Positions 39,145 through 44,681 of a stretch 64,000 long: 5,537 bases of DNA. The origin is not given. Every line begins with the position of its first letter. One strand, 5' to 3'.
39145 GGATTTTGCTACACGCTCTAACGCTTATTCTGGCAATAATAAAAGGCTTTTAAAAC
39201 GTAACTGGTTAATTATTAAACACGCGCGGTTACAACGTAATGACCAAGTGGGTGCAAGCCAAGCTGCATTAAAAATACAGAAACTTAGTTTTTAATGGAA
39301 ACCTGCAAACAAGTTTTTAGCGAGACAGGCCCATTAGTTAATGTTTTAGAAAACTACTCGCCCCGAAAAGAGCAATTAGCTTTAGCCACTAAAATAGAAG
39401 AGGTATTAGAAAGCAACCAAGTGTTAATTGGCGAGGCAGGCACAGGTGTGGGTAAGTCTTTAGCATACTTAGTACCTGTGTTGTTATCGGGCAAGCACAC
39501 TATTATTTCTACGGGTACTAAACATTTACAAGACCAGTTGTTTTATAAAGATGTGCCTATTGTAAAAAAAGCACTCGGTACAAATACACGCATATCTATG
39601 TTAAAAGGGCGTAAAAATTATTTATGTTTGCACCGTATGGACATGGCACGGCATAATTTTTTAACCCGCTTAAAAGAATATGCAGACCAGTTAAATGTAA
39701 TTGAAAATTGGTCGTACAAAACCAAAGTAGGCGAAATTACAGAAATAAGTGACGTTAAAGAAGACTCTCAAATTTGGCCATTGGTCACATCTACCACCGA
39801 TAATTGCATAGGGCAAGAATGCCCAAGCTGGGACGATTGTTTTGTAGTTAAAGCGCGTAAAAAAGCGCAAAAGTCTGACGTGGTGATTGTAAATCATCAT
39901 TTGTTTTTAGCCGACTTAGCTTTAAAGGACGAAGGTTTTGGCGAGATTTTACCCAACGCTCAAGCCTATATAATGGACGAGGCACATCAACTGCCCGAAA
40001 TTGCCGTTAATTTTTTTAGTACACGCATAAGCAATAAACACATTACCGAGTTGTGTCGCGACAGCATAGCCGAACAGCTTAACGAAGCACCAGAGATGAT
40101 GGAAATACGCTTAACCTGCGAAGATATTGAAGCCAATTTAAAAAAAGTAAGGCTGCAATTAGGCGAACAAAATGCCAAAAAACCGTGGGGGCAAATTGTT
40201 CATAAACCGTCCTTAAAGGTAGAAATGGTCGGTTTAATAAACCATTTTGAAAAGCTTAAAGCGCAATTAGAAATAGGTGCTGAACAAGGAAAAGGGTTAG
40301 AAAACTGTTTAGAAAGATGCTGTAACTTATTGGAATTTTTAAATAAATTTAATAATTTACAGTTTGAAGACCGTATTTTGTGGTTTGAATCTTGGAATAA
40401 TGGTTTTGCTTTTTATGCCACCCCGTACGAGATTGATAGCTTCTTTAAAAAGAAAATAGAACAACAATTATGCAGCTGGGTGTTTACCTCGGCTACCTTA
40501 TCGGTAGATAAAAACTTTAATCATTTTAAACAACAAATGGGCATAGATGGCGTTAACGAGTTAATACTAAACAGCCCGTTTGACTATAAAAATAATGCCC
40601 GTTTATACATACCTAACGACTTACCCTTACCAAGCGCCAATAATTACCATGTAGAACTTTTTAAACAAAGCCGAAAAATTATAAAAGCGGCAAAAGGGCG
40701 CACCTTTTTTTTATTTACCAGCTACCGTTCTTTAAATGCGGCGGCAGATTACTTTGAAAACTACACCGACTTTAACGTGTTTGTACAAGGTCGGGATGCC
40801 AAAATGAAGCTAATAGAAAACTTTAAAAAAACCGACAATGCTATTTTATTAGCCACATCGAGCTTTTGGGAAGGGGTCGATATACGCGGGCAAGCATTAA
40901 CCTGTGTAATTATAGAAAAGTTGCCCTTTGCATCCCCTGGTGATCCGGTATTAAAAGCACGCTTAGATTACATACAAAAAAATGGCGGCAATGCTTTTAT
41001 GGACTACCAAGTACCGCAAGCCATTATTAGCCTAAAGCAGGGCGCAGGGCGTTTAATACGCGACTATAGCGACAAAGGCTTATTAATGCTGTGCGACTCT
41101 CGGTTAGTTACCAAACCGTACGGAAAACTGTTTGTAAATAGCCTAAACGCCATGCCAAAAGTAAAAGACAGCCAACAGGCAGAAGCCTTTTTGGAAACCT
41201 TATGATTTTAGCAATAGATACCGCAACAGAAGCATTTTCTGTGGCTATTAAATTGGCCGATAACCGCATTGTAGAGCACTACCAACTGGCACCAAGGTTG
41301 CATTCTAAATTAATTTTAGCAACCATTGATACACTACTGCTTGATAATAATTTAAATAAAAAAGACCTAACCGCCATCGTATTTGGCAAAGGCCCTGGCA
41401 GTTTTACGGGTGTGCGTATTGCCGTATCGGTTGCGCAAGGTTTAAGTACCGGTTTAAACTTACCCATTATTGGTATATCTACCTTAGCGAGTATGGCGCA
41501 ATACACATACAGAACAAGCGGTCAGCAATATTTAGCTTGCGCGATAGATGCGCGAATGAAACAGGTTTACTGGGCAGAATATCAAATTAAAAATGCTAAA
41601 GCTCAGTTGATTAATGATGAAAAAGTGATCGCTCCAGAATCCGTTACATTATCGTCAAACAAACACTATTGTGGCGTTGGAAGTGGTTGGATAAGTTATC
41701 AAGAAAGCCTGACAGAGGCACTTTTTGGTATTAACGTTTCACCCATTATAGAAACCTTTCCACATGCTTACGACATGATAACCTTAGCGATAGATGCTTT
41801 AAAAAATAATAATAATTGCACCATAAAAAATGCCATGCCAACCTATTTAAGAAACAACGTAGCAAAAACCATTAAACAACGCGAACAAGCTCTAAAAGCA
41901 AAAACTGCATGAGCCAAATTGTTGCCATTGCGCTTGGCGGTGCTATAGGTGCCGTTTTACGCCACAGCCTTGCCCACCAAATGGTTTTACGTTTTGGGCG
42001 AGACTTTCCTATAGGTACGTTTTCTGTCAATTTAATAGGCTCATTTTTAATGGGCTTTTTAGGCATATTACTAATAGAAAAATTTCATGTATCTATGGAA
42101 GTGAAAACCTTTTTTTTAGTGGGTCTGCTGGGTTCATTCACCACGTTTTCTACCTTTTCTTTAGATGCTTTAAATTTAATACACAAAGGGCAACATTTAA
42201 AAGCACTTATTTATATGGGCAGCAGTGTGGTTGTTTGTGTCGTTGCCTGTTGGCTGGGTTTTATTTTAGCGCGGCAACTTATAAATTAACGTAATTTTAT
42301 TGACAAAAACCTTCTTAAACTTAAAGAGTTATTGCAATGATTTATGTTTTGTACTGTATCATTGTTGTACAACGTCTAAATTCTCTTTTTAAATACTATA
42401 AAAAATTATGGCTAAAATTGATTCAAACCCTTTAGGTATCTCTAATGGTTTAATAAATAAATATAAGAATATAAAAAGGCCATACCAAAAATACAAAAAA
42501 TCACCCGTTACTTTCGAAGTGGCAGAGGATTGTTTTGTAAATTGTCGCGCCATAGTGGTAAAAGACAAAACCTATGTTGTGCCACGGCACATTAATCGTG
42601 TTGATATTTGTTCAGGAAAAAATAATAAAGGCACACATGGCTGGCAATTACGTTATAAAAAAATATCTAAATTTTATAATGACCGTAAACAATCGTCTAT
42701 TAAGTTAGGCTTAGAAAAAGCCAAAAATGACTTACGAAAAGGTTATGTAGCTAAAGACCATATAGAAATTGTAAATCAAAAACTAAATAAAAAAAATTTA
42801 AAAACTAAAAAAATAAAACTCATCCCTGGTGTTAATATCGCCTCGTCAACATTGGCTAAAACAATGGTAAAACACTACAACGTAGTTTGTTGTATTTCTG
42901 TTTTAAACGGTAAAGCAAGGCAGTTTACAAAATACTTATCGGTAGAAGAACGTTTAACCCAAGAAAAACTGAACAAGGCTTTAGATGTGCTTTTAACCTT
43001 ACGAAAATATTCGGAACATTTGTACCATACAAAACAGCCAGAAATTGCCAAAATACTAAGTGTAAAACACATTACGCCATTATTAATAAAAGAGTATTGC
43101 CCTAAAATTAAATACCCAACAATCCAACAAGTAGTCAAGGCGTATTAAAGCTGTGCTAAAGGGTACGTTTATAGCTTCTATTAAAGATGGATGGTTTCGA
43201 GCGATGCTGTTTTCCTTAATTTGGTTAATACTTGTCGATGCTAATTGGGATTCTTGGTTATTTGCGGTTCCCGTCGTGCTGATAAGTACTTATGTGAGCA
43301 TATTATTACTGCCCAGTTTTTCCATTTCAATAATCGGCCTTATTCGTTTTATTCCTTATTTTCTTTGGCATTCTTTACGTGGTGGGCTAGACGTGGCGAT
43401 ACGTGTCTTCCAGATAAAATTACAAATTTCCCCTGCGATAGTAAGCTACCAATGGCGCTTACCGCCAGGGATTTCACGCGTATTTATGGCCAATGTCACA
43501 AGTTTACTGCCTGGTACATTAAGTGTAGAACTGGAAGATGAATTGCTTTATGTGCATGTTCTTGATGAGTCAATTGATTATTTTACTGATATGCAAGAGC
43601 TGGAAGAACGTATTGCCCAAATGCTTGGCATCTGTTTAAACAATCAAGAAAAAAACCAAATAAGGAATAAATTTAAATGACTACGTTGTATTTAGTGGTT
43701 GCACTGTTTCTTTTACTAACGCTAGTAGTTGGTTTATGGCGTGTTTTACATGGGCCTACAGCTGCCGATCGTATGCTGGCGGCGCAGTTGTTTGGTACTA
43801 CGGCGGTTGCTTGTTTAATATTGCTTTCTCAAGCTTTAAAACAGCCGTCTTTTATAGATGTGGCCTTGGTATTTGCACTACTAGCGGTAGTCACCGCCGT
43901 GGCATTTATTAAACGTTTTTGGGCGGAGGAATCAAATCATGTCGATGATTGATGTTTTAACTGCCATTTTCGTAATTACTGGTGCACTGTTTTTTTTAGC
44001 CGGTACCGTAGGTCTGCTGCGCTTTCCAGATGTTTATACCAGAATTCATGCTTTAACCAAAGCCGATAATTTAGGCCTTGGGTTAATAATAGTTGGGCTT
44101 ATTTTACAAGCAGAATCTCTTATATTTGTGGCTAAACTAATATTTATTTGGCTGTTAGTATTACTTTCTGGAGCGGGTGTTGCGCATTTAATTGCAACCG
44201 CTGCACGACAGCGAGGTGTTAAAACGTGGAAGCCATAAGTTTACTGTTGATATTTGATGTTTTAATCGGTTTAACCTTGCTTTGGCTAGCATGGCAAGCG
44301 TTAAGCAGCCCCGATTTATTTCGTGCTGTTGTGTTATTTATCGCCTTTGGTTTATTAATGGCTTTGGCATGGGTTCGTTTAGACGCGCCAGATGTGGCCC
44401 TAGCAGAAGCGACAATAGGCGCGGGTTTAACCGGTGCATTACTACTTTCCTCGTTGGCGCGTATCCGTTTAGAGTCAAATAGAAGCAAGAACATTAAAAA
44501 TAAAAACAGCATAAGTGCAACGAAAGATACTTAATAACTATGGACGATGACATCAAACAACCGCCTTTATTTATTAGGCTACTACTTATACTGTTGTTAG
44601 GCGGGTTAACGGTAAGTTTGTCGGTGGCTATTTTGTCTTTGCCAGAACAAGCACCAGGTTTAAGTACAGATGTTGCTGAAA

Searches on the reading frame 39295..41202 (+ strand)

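Call 24: search_protein_families(library=ncbifam, proteins=[window:39295-41202:+], max_evalue=1e-12)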
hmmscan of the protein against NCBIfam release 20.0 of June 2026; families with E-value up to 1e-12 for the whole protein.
window:39295-41202:+ (636 aa): 7 families
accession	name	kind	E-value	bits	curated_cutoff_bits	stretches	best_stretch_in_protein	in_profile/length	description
NF053712.1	repair_DEAH_YoaA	equivalog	3.3e-245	815.6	680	1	6-634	2-630/630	DNA repair helicase YoaA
NF005981.0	PRK08074.1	equivalog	1.4e-122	410.5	789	2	356-627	633-918/931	ATP-dependent DNA helicase DinG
TIGR01407.1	dinG_rel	hypoth_equivalog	4.9e-107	359.3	547.7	1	20-628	243-878/889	putative DnaQ family exonuclease/DinG family helicase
NF008729.0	PRK11747.1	equivalog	1.3e-106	357.7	598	2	370-621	440-698/703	ATP-dependent DNA helicase DinG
NF005569.0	PRK07246.1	equivalog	8e-54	183.2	794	1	19-630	242-810/820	bifunctional DnaQ family exonuclease/ATP-dependent helicase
TIGR03117.2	cas_csf4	equivalog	7.1e-28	97.2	400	0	455-617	621-791/800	type IV CRISPR-associated DEAD/DEAH-box helicase Csf4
TIGR00604.1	rad3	subfamily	5.3e-15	55.1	246.95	0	494-605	557-677/706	DNA repair helicase (rad3)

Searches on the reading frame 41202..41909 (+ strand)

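Call 24: search_protein_families(library=ncbifam, proteins=[window:41202-41909:+], max_evalue=1e-12)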
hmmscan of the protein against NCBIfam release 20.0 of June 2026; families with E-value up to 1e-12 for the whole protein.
window:41202-41909:+ (236 aa): 1 family
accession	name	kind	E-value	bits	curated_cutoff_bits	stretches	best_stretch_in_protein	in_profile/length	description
TIGR03725.1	T6A_YeaZ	equivalog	3.4e-56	190.6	69.3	1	2-217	1-212/212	tRNA (adenosine(37)-N6)-threonylcarbamoyltransferase complex dimerization subunit type 1 TsaB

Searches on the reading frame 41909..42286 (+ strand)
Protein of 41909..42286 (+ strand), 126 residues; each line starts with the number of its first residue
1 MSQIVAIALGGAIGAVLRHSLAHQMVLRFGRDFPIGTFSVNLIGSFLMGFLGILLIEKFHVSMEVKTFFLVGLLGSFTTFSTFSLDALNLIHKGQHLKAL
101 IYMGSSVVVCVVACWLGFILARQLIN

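Call 24: search_protein_families(library=ncbifam, proteins=[window:41909-42286:+], max_evalue=1e-12)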
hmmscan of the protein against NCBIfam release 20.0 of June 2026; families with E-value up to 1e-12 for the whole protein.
window:41909-42286:+ (126 aa): 21 families
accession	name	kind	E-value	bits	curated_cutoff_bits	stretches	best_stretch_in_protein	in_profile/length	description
NF010791.0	PRK14195.1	equivalog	9.7e-37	126.1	129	1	1-124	1-124/125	fluoride efflux transporter CrcB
TIGR00494.1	crcB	equivalog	6.3e-30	103.9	80.45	1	6-121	2-117/117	fluoride efflux transporter CrcB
NF010802.0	PRK14206.1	equivalog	2.6e-28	98.6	140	1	5-123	4-124/131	fluoride efflux transporter CrcB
NF010830.0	PRK14234.1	equivalog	6e-28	97.7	111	1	3-122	4-123/124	fluoride efflux transporter CrcB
NF010805.0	PRK14209.1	equivalog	5.5e-25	88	125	1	2-123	3-121/124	fluoride efflux transporter CrcB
NF010797.0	PRK14201.1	equivalog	3.2e-24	85.8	119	1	3-124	2-120/121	fluoride efflux transporter CrcB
NF010796.0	PRK14200.1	equivalog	4.8e-24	85.1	144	1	6-120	9-123/127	fluoride efflux transporter CrcB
NF010794.0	PRK14198.1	equivalog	8.6e-24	84.4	125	1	5-124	5-124/125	fluoride efflux transporter CrcB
NF010792.0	PRK14196.1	equivalog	9.6e-22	77.5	125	1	2-124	3-124/127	fluoride efflux transporter CrcB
NF010799.0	PRK14203.1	equivalog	3.9e-21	75.5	129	1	2-124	6-130/132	fluoride efflux transporter CrcB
NF010829.0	PRK14233.1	equivalog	4.3e-20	72.3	128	1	5-118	7-122/133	fluoride efflux transporter CrcB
NF010828.0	PRK14232.1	equivalog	4.6e-20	71.9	118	1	5-122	4-116/120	fluoride efflux transporter CrcB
NF010812.0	PRK14216.1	equivalog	1.8e-19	70.2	128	1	3-123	8-127/132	fluoride efflux transporter CrcB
NF010824.0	PRK14228.1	equivalog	3.6e-19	69.1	99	1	5-123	8-121/122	fluoride efflux transporter CrcB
NF010827.0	PRK14231.1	equivalog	1e-18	68.1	143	1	7-126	6-122/129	fluoride efflux transporter CrcB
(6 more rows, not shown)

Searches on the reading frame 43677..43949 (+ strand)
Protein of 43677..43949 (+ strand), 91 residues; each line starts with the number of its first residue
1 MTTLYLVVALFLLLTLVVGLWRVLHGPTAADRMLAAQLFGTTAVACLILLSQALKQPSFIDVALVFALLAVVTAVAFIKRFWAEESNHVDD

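Call 24: search_protein_families(library=ncbifam, proteins=[window:43677-43949:+], max_evalue=1e-12)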
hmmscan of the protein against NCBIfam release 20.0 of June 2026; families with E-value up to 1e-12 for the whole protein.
window:43677-43949:+ (91 aa): 2 families
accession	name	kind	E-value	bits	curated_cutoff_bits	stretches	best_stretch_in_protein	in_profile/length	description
NF009244.0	PRK12599.1-3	equivalog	7.8e-18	64.8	90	1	4-82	8-85/92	putative monovalent cation/H+ antiporter subunit F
NF009242.0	PRK12599.1-1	equivalog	5e-15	55.6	89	1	1-79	1-79/86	putative monovalent cation/H+ antiporter subunit F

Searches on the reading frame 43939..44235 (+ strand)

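Call 24: search_protein_families(library=ncbifam, proteins=[window:43939-44235:+], max_evalue=1e-12)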
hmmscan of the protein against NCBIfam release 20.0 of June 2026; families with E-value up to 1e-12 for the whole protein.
window:43939-44235:+ (99 aa): 6 families
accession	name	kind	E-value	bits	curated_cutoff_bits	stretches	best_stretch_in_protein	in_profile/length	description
NF009314.0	PRK12674.1-2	subfamily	5.3e-25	87.3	102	1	1-98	1-98/116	Na+/H+ antiporter subunit G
TIGR01300.1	CPA3_mnhG_phaG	equivalog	3.8e-20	72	63.1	1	10-97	1-90/97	monovalent cation/H(+) antiporter subunit G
NF009320.0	PRK12675.1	equivalog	1.4e-17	64.2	128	1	8-96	3-92/104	putative monovalent cation/H+ antiporter subunit G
NF009316.0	PRK12674.1-5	equivalog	2.8e-15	56.2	122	1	3-95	4-98/121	Na+/H+ antiporter subunit G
NF009311.0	PRK12670.1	equivalog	3.1e-15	55.9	116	1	3-91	1-89/99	putative monovalent cation/H+ antiporter subunit G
NF009312.0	PRK12672.1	subfamily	4.5e-13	49.4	122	0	3-95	2-104/122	putative monovalent cation/H+ antiporter subunit G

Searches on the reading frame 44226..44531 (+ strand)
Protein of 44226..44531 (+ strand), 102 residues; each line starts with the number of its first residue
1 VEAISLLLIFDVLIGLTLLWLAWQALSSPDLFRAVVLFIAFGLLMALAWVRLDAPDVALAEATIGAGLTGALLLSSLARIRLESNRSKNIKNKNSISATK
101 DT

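Call 24: search_protein_families(library=ncbifam, proteins=[window:44226-44531:+], max_evalue=1e-12)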
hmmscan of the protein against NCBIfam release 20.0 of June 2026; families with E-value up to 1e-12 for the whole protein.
window:44226-44531:+ (102 aa): 2 families
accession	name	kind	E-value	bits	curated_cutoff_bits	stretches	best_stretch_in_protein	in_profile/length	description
NF009159.0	PRK12504.1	equivalog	3.2e-18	66.3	141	1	9-90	5-85/178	DUF4040 domain-containing protein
NF009161.0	PRK12507.1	equivalog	1.1e-13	51.1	272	1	13-98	14-95/336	putative monovalent cation/H+ antiporter subunit B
